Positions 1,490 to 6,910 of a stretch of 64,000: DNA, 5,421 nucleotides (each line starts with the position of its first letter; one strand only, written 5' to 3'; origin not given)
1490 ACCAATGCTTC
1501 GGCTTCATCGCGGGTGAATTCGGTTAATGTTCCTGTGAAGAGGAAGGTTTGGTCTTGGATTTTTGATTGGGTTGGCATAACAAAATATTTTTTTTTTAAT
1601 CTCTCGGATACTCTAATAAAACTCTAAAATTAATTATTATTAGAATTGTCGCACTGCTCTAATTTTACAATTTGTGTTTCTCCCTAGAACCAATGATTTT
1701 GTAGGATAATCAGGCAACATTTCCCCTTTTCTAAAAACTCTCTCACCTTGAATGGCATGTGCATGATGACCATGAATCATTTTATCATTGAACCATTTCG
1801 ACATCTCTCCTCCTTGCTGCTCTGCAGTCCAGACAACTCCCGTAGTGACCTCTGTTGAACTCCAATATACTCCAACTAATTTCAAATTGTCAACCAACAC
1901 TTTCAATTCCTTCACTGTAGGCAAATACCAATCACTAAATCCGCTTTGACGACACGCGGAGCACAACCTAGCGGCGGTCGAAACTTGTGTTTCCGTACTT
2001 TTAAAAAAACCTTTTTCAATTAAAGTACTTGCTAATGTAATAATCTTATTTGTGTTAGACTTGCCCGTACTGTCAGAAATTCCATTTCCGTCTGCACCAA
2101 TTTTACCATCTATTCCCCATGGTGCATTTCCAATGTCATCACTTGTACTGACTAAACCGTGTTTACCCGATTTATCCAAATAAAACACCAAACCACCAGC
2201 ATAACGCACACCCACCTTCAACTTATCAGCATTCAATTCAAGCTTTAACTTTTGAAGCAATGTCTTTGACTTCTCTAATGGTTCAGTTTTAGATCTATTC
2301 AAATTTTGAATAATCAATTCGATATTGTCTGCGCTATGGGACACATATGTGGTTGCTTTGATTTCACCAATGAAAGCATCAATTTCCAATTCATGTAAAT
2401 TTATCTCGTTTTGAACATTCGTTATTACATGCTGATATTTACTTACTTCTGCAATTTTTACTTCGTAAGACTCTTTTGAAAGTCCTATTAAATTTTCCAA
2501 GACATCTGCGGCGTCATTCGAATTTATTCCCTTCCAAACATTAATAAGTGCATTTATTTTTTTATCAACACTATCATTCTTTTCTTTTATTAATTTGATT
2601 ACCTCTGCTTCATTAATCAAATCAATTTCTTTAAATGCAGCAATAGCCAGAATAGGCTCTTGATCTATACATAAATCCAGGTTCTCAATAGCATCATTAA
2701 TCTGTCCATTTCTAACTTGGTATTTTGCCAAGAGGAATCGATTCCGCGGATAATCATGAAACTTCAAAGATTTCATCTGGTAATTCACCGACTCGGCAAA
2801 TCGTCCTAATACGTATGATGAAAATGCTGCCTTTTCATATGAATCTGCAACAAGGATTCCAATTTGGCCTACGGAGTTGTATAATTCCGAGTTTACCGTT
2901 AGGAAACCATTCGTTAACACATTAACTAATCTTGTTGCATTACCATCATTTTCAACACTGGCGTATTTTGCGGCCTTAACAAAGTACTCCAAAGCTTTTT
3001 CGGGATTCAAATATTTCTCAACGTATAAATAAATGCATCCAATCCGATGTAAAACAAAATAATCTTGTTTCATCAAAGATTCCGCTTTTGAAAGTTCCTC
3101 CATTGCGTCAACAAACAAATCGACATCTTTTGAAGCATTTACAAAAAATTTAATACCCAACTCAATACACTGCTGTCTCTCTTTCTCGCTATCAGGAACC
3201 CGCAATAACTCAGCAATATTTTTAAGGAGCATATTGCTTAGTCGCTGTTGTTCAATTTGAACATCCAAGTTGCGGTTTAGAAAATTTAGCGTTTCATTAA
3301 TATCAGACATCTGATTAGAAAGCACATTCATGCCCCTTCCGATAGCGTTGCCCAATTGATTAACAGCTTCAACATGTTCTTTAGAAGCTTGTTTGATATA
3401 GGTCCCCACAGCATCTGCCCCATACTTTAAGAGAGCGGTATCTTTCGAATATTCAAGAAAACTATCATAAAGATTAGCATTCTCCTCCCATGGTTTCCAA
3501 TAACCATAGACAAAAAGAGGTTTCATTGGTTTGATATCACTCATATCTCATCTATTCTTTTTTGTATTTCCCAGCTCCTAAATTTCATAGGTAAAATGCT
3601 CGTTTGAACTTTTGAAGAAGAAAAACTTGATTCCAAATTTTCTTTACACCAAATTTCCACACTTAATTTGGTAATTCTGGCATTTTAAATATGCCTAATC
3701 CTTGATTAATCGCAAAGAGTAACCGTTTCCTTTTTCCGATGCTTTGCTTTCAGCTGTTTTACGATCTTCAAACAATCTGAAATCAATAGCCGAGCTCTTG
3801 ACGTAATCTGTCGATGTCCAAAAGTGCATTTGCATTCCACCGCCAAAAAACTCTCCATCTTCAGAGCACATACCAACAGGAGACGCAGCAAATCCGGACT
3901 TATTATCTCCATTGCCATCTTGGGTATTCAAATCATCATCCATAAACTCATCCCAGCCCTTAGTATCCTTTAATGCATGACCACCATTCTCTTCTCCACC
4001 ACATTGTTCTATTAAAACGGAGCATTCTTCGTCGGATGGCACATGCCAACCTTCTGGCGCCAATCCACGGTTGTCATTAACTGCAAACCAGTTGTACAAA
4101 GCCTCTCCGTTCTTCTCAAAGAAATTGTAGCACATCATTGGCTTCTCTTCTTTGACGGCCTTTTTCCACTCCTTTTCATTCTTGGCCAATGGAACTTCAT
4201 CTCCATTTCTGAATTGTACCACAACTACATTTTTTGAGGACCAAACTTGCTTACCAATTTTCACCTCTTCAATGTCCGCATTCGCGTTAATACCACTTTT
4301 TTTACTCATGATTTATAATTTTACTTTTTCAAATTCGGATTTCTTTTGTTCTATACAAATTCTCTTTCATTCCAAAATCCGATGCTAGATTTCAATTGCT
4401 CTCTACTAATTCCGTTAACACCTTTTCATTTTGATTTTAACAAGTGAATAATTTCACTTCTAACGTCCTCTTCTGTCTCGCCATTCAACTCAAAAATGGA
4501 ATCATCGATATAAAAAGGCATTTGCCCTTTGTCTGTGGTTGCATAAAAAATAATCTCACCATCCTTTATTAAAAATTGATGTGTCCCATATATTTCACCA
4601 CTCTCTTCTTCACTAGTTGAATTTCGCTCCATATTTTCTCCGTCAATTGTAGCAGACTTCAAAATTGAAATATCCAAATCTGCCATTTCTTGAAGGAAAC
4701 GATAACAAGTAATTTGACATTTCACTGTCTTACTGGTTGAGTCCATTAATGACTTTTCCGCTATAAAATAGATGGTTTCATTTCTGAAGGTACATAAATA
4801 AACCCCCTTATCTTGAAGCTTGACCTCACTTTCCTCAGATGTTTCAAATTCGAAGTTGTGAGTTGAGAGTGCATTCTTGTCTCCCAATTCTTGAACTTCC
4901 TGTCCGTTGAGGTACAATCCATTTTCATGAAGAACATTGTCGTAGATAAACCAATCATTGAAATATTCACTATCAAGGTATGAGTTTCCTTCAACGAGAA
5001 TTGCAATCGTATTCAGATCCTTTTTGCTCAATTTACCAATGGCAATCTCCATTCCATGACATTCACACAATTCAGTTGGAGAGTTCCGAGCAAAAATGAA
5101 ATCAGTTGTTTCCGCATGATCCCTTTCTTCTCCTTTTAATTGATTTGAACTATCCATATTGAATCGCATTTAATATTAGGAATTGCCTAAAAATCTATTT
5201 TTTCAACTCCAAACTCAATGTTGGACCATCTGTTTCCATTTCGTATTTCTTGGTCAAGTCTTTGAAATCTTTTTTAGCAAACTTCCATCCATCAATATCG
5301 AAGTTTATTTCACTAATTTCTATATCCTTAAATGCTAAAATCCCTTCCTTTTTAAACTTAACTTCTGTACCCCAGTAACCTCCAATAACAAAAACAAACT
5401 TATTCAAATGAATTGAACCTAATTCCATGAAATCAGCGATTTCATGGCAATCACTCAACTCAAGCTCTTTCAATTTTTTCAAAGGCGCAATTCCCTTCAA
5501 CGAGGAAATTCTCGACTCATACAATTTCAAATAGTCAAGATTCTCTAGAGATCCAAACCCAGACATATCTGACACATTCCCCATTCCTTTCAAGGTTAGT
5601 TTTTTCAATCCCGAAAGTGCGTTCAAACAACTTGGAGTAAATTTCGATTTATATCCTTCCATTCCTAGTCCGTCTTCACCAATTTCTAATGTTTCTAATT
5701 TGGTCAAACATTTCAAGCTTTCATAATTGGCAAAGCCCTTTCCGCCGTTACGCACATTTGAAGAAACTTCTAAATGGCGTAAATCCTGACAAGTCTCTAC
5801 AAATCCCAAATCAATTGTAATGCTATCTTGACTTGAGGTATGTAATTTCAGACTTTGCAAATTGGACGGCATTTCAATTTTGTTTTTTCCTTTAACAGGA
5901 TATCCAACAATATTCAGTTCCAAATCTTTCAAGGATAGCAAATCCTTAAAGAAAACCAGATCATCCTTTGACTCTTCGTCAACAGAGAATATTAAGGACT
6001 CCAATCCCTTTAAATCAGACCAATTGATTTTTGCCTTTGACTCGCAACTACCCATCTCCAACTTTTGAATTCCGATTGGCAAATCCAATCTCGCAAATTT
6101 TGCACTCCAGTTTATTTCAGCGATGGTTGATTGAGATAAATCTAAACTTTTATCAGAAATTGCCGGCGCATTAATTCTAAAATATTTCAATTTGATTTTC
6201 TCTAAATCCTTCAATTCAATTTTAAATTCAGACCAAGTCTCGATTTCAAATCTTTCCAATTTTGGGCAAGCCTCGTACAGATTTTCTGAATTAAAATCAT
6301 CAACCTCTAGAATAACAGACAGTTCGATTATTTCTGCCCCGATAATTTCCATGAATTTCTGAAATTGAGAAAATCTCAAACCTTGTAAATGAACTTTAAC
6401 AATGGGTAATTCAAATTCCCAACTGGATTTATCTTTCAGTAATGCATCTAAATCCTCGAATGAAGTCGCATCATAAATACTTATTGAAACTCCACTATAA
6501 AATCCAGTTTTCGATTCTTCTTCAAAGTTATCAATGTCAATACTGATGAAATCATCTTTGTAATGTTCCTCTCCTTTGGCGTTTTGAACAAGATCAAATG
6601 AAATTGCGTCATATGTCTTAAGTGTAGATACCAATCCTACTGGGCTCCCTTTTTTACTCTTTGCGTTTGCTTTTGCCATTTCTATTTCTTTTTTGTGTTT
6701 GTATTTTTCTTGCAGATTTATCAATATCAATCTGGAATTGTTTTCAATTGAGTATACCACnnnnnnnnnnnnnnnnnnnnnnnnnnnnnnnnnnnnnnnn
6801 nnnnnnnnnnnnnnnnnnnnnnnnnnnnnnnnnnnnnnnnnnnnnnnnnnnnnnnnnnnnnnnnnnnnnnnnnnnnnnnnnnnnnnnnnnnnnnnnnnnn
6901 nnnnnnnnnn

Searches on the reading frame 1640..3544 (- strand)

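Call 8: search_protein_families(library=pfam, proteins=[window:1640-3544:-], max_evalue=0.01)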
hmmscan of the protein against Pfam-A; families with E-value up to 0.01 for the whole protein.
window:1640-3544:- (634 aa): 1 family
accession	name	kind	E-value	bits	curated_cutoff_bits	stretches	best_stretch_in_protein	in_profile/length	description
PF07603.17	Lcl_C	-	3.9e-05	24.4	34.9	1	517-581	20-102/117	Lcl C-terminal domain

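Call 65: search_protein_families(library=padloc, proteins=[window:1640-3544:-], max_evalue=0.001)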
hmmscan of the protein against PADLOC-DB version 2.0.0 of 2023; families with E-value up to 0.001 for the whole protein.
window:1640-3544:- (634 aa): 0 families

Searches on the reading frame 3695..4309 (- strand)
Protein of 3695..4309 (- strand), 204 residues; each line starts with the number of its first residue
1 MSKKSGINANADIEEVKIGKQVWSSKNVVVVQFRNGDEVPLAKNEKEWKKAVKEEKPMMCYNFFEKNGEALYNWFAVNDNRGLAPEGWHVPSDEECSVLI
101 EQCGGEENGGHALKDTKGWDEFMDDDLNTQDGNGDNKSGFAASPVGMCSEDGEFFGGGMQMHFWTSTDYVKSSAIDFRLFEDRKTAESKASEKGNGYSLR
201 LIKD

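Call 8: search_protein_families(library=pfam, proteins=[window:3695-4309:-], max_evalue=0.01)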
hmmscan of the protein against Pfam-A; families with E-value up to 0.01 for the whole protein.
window:3695-4309:- (204 aa): 2 families
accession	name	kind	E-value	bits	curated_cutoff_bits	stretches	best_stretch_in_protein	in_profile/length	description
PF09603.15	Fib_succ_major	-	3.8e-30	106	33.9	1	16-203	1-187/187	Fibrobacter succinogenes major domain (Fib_succ_major)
PF07603.17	Lcl_C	-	0.0089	16.8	34.9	0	76-202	33-116/117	Lcl C-terminal domain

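Call 65: search_protein_families(library=padloc, proteins=[window:3695-4309:-], max_evalue=0.001)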
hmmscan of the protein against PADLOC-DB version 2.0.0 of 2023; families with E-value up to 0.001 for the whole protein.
window:3695-4309:- (204 aa): 0 families

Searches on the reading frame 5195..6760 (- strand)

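Call 8: search_protein_families(library=pfam, proteins=[window:5195-6760:-], max_evalue=0.01)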
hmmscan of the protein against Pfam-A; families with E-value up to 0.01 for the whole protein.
window:5195-6760:- (521 aa): 6 families
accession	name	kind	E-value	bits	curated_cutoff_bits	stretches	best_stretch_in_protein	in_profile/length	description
PF25019.1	LRR_R13L1-DRL21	-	3.1e-07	30.8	27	1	346-414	62-125/127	R13L1/DRL21 LRRs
PF23598.1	LRR_14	-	3.1e-07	29.9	40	1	296-449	111-259/353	Leucine-rich repeat region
PF25013.1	LRR_Zer-1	-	6.5e-06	26.8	27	0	378-456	3-82/137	Zer-1-like, Leucine-rich repeats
PF23952.1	LRR_EndoS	-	3.1e-05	24.6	27.9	1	410-483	27-90/116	Endo-beta-N-acetylglucosaminidase EndoS LRR domain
PF12799.13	LRR_4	-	0.00012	22.7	27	1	407-444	2-39/44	Leucine Rich repeats (2 copies)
PF13855.12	LRR_8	-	0.0018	18.5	27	1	400-439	19-60/61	Leucine rich repeat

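Call 65: search_protein_families(library=padloc, proteins=[window:5195-6760:-], max_evalue=0.001)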
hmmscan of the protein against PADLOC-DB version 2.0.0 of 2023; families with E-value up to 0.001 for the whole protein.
window:5195-6760:- (521 aa): 0 families
